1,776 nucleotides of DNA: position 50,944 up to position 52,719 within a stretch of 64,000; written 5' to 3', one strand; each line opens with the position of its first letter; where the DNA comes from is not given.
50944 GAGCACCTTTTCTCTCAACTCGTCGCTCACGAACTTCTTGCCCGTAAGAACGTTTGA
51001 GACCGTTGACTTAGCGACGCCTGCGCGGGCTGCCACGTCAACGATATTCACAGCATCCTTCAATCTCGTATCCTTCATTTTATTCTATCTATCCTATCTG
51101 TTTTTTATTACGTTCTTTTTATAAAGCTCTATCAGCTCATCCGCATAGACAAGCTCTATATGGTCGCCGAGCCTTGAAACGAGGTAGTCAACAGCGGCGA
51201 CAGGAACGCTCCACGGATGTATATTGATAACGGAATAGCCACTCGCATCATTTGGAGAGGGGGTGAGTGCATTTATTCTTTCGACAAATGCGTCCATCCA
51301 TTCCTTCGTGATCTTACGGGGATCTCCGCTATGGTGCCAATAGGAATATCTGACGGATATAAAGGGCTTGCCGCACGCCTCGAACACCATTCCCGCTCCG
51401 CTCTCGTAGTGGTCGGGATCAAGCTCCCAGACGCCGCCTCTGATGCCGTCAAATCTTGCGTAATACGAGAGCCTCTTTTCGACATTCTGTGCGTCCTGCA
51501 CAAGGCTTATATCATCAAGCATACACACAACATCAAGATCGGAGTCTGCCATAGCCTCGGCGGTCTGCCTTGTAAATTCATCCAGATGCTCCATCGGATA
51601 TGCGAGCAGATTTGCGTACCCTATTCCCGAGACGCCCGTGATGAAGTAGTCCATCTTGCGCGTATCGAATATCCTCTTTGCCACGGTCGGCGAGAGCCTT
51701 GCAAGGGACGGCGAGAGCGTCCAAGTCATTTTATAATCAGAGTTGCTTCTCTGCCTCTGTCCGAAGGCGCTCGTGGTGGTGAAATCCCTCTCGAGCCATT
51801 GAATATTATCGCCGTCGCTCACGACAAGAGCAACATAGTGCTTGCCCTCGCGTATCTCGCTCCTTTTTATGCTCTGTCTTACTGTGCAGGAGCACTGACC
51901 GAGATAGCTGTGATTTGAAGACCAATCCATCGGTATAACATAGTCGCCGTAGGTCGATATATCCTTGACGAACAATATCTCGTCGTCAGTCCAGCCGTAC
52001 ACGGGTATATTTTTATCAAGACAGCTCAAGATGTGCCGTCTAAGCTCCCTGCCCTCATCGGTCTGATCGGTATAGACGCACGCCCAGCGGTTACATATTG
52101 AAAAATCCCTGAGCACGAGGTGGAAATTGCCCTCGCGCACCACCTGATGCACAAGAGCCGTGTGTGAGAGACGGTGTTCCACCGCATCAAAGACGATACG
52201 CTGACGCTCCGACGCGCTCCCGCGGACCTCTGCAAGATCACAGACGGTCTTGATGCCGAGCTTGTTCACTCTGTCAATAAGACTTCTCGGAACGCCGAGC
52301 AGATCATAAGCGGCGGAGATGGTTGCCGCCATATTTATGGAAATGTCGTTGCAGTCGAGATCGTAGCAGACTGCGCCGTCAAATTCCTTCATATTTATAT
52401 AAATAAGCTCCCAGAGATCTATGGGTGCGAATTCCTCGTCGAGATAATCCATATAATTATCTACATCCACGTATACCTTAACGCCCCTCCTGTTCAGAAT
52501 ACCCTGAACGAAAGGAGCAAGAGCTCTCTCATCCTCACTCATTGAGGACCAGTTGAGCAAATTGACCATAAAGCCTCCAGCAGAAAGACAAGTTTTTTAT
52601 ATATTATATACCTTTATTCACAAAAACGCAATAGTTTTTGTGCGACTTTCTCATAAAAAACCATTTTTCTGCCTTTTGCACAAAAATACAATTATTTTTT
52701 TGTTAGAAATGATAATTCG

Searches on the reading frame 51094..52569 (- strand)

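Call 9: search_protein_families(library=pfam, max_evalue=0.001, proteins=[window:51094-52569:-])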
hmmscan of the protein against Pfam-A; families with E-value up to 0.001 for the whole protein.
window:51094-52569:- (491 aa): 3 families
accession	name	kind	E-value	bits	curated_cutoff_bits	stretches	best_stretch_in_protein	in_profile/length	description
PF14323.11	GxGYxYP_C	-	1.9e-38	133.1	27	1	243-484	2-242/242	GxGYxYP putative glycoside hydrolase C-terminal domain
PF20958.2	GxGYxYP_N_3rd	-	4.4e-12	46.4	24.4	1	152-223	15-89/91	GxGYxYP third domain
PF20957.2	GxGYxYP_N_2nd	-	7.9e-07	29.6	24.5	1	63-119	1-53/68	GxGYxYP_N second domain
